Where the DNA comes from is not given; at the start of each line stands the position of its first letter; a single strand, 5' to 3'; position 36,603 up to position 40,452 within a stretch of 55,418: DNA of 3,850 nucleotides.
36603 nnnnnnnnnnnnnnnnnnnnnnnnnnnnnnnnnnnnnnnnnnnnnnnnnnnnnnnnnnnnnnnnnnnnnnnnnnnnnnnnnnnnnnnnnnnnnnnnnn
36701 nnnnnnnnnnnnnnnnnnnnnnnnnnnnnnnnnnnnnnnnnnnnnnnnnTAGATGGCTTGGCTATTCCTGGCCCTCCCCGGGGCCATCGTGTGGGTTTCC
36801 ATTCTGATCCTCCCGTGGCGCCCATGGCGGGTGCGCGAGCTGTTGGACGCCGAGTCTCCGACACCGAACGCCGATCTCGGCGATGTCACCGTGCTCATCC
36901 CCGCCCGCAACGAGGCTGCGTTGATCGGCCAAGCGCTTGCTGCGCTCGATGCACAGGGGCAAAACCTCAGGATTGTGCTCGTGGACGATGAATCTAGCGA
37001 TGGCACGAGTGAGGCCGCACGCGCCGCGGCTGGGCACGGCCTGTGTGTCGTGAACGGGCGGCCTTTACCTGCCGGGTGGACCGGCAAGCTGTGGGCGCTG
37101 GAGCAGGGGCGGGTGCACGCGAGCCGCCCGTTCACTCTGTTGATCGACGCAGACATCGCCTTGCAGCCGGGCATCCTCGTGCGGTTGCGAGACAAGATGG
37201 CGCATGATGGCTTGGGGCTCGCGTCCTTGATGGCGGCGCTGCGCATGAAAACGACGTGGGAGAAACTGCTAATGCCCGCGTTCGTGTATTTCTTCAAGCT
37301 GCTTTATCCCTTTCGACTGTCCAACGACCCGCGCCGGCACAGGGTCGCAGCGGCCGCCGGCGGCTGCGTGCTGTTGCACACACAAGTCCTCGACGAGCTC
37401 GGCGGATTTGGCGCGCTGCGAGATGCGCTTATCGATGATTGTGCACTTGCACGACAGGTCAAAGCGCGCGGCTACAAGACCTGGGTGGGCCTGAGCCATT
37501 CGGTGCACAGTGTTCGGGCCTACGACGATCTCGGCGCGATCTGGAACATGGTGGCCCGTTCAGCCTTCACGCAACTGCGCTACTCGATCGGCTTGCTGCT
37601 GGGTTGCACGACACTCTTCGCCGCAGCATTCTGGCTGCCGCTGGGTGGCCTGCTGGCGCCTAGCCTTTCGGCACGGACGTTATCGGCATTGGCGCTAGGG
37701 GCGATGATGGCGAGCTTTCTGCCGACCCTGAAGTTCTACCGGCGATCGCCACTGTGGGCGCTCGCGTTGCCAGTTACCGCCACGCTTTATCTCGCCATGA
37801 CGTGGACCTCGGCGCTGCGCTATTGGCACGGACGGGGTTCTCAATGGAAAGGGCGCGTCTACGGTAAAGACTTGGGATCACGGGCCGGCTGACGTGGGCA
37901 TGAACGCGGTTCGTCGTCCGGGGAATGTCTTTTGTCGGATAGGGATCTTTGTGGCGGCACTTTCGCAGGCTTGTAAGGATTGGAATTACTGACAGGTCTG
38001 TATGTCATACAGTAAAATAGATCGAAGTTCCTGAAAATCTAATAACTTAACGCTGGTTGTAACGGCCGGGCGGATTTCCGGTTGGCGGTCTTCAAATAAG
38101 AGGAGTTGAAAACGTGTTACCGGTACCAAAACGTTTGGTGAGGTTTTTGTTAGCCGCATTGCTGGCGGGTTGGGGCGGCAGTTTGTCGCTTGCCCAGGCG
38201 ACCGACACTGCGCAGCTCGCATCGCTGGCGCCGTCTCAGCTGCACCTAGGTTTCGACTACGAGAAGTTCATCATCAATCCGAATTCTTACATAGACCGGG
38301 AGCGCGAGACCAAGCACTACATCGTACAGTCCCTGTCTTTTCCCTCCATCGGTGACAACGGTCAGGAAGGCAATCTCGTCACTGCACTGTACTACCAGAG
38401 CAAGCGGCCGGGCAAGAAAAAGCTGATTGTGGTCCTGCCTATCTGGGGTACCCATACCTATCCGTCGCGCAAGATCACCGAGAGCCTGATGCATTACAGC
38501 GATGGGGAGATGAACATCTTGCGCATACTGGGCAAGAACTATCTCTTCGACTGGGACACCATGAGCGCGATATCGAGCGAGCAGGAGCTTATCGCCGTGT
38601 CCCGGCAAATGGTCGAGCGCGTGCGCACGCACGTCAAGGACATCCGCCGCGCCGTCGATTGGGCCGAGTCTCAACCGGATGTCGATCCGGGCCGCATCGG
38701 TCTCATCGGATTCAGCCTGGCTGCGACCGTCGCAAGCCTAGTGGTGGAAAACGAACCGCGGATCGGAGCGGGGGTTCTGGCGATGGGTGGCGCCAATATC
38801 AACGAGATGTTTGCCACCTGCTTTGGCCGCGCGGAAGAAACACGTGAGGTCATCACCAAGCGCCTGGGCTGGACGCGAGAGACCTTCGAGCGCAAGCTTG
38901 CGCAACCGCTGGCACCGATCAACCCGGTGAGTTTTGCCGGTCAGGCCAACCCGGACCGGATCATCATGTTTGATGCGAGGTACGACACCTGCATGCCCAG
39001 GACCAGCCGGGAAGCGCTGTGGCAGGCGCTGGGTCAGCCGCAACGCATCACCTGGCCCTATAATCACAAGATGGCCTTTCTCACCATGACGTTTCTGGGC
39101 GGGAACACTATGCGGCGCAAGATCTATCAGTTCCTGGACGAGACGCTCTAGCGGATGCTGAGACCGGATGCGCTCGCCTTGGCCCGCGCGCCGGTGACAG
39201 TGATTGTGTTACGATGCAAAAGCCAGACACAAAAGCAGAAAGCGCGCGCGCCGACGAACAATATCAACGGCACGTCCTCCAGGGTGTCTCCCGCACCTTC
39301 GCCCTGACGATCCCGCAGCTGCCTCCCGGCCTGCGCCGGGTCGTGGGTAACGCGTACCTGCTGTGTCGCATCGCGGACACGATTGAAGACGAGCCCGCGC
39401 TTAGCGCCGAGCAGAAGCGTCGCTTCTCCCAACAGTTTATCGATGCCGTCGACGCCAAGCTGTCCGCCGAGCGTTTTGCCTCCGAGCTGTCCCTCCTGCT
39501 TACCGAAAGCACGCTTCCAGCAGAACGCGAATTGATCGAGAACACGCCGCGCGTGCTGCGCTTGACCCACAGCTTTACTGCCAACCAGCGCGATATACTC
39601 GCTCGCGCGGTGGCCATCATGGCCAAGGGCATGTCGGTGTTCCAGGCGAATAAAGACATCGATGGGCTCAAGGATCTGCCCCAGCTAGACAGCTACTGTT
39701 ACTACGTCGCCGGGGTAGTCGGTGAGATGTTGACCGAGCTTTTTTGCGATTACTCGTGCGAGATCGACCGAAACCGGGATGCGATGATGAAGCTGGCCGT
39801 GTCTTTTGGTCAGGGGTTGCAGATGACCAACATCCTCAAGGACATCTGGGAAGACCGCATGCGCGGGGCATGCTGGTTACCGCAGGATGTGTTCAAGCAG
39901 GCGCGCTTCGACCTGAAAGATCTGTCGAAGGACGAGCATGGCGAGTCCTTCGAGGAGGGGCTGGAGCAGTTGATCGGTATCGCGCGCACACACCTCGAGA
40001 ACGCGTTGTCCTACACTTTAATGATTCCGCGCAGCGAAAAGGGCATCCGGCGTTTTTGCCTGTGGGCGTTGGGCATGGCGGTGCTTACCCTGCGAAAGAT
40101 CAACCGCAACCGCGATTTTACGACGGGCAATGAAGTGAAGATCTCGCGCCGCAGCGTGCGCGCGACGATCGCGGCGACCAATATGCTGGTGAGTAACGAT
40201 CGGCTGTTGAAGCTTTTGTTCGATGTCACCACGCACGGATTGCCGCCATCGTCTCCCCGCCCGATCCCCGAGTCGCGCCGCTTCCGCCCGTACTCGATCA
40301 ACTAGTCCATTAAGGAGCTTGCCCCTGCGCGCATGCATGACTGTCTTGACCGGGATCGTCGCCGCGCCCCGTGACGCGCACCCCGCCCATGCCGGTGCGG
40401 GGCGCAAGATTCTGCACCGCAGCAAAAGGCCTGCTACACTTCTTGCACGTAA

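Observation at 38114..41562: Two paralogous exported alpha/beta-hydrolase-fold proteins bracket sqs inside the hopanoid locus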

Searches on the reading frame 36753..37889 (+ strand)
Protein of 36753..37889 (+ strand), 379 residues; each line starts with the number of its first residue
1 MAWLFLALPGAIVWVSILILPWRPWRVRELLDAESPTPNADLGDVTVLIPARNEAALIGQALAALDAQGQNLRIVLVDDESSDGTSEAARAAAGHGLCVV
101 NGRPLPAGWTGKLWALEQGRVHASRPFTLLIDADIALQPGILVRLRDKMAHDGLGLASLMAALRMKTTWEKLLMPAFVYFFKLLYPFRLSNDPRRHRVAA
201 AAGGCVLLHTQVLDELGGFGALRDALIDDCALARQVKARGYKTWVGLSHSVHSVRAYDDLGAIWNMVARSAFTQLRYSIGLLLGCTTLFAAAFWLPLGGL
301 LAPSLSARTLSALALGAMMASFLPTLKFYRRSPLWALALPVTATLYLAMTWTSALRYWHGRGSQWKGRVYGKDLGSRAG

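Call 6: search_protein_families(library=pfam, proteins=[window:36753-37889:+], max_evalue=0.01)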
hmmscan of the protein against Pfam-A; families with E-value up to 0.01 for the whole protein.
window:36753-37889:+ (379 aa): 4 families
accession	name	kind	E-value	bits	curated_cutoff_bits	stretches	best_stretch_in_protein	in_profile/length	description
PF13506.12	Glyco_transf_21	-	1.7e-18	67.1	21.7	1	107-266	13-168/174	Glycosyl transferase family 21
PF13641.12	Glyco_tranf_2_3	-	3.2e-17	63.8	27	1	45-245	3-203/230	Glycosyltransferase like family 2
PF00535.33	Glycos_transf_2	-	5.8e-16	59.3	23.3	1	46-216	1-167/168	Glycosyl transferase family 2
PF13632.12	Glyco_trans_2_3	-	7.2e-08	32.9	27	1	129-343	3-192/198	Glycosyl transferase family group 2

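Call 7: search_protein_families(library=ncbifam, proteins=[window:36753-37889:+], max_evalue=0.01)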
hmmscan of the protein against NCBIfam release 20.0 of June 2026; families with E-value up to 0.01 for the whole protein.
window:36753-37889:+ (379 aa): 14 families
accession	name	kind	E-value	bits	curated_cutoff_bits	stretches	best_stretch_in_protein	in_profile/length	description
TIGR03469.1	HpnB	hypoth_equivalog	2.3e-120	402.2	379.25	1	5-371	3-385/386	hopene-associated glycosyltransferase HpnB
NF045692.1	OglycostaseCruG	equivalog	5.2e-37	127.7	600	1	23-271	22-273/386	2'-O-glycosyltransferase CruG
TIGR04283.1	glyco_like_mftF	equivalog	6.7e-12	45.5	182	1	46-280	2-211/221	TIGR04283 family arsenosugar biosynthesis glycosyltransferase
TIGR03472.1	HpnI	equivalog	1.1e-08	34.4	310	1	129-368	131-360/373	bacteriohopanetetrol glucosamine biosynthesis glycosyltransferase HpnI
TIGR03965.1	mycofact_glyco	equivalog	1.7e-08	33.8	280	1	35-157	66-187/467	mycofactocin biosynthesis glycosyltransferase MftF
TIGR04182.1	glyco_TIGR04182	equivalog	3e-08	33.4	325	1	44-139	1-87/293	S-layer glycoprotein N-glycosyltransferase AglJ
TIGR03937.1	PgaC_IcaA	equivalog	1.2e-07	31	422.3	1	11-145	13-146/407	poly-beta-1,6-N-acetyl-D-glucosamine synthase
NF041865.1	EpsU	equivalog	5.7e-06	25.6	700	1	42-178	38-176/394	exopolysaccharide biosynthesis GT2 family glycosyltransferase EpsU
NF010496.0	PRK13915.1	equivalog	7.7e-06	25.2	262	1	24-135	18-127/307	glucosyl-3-phosphoglycerate synthase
NF053846.1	glyco_with_XrtP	equivalog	8.3e-06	24.7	520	1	44-117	42-116/440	XrtP-associated glycosyltransferase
NF058614.1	PPMAGASynPpgS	equivalog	5.3e-05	22.7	370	1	44-95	1-50/226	polyprenyl-phospho-N-acetylgalactosaminyl synthase PpgS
NF041875.1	EPS_EpsD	equivalog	0.00051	19.5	370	1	45-145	1-100/325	exopolysaccharide biosynthesis glycosyltransferase EpsD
NF007986.1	PRK10714.1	equivalog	0.0015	17.6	529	1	42-155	5-120/316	undecaprenyl-phosphate 4-deoxy-4-formamido-L-arabinose transferase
NF041391.1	DPhHxTase_Halo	equivalog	0.0088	15.1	375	0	52-134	4-78/213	dolichyl-phosphate hexose transferase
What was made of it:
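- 36753..37892 (+): hpnB: hopene-associated GT2 glycosyltransferase of unknown function. It is the most frequent immediate upstream neighbour of the family. TIGR03469 402 bits against a cut-off of 379 (call 7).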

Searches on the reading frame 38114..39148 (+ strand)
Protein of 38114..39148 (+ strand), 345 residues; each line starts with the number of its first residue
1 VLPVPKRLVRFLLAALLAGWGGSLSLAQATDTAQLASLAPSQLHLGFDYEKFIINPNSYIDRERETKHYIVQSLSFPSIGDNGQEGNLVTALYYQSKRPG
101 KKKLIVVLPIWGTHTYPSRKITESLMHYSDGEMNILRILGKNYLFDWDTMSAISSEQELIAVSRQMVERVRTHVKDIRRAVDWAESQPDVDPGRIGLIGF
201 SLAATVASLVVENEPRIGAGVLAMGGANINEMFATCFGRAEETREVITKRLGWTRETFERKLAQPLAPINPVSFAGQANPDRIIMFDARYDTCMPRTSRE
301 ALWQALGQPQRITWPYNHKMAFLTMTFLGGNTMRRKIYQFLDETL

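Call 6: search_protein_families(library=pfam, proteins=[window:38114-39148:+], max_evalue=0.01)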
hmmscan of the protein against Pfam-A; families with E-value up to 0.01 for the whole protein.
window:38114-39148:+ (345 aa): 3 families
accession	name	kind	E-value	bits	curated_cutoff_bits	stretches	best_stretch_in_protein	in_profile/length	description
PF01738.24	DLH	-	2.6e-07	30.9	21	1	91-228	3-132/217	Dienelactone hydrolase family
PF02129.25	Peptidase_S15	-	2.7e-05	24.4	23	1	171-231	74-134/262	X-Pro dipeptidyl-peptidase (S15 family)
PF08840.17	BAAT_C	-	0.0074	16.8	20.9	0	179-230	8-59/210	BAAT / Acyl-CoA thioester hydrolase C terminal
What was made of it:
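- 38114..39151 (+): ABH1: exported alpha/beta-hydrolase, 345 aa. It is the conserved orthologue at the position after hpnB. Predicted signal peptide covers residues 1-29 (cleavage after AQA, 38114-38200). Key residues: Ser201, Asp291, His318, Cys236, Cys293. Pfam DLH 30.9 bits against a cut-off of 21 (call 6).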

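Call 7: search_protein_families(library=ncbifam, proteins=[window:38114-39148:+], max_evalue=0.01)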
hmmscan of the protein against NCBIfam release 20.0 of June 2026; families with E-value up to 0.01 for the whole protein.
window:38114-39148:+ (345 aa): 4 families
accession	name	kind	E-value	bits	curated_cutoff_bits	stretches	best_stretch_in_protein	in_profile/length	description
NF047337.1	hydrolase_RcgR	subfamily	3.6e-05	23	182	1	70-241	73-233/332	RcgR family putative quorum lactone hydrolase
NF033523.0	lasso_peptidase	equivalog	0.00014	20.8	400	1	154-242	455-542/638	Atxe2 family lasso peptide isopeptidase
NF047920.1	lactonase_UilS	equivalog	0.0003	20.6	400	1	173-235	78-140/285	UilS family quorum-quenching N-acyl-homoserine lactonase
NF050058.1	e_dPHAscl_type1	hypoth_equivalog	0.0014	18.2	150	1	167-236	78-147/276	extracellular catalytic domain type 1 short-chain-length polyhydroxyalkanoate depolymerase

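Call 80: predict_structure(alignment_id=A3)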
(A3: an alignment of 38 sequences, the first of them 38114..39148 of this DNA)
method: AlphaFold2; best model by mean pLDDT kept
length: 345 residues; sequences in the alignment: 38
mean_pLDDT: 88.3   pTM: 0.83
mean pLDDT of the five models: 88.3, 88.2, 87.8, 87.7, 87.2
residues with pLDDT >= 90: 275; 70-90: 25; 50-70: 16; < 50: 29
segments of 3 or more residues with pLDDT < 50: 1-3, 19-44
pLDDT, mean of each block of 10 residues (from residue 1): 56 56 33 34 64 93 96 97 95 97 97 88 94 97 91 96 94 97 95 98 96 96 96 91 96 97 95 93 97 95 98 95 93 96 96
secondary structure, 60 per line:
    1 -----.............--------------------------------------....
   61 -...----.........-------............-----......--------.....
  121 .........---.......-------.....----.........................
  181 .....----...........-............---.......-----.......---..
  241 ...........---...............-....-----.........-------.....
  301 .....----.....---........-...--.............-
elements in order: H6-18 E57-60 E69-77 E88-96 E102-107 H116-129 E133-139 H147-151 H156-185 E190-200 H202-213 E217-223 H229-235 H239-251 H255-269 H271-274 E283-288 H296-305 E310-314 H318-325 H332-344
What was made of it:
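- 38114..39151 (+): AlphaFold model pLDDT 88.3 with Ser201 at the strand-helix junction (call 80).
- On alpha/beta-hydrolase fold superfamily: The equivalent holds in ABH1 (call 80).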

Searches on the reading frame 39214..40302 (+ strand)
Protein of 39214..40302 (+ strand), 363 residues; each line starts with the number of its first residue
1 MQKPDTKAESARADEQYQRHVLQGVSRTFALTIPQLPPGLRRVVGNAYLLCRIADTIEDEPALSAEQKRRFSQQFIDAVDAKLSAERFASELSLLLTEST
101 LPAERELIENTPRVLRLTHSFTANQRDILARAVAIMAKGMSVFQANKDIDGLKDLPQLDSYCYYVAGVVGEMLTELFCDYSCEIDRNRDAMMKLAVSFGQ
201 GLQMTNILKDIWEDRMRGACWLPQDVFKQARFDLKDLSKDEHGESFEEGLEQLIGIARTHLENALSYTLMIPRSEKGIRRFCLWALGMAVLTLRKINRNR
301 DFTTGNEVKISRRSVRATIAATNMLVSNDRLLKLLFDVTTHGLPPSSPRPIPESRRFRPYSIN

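Call 6: search_protein_families(library=pfam, proteins=[window:39214-40302:+], max_evalue=0.01)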
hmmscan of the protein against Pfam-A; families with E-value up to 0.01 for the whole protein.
window:39214-40302:+ (363 aa): 1 family
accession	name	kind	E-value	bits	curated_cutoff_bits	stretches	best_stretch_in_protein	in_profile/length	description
PF00494.24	SQS_PSY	-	2.3e-61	208.2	26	1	23-313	2-262/263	Squalene/phytoene synthase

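Call 7: search_protein_families(library=ncbifam, proteins=[window:39214-40302:+], max_evalue=0.01)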
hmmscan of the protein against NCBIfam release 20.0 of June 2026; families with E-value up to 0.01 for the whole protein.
window:39214-40302:+ (363 aa): 6 families
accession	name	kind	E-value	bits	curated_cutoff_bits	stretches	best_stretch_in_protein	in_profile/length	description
TIGR01559.1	squal_synth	equivalog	3.8e-38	131.5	286.75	1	20-331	8-305/337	squalene synthase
TIGR03465.1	HpnD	equivalog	3.6e-21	75.4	278.6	1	151-312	103-254/267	presqualene diphosphate synthase HpnD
TIGR03464.1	HpnC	equivalog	1.8e-14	53.9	250.45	1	36-298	16-241/267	squalene synthase HpnC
NF045686.1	PhytoSynCyanob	equivalog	2.1e-14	53.3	550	1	156-288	134-268/310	15-cis-phytoene synthase CrtB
NF042419.1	Phyto_syn_CrtB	equivalog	2.2e-12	47.2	480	1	160-264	130-227/306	15-cis-phytoene synthase CrtB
NF045921.1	PhytnSynCrtBRhod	equivalog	1.8e-09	37.5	500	1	153-280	115-226/307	15-cis-phytoene synthase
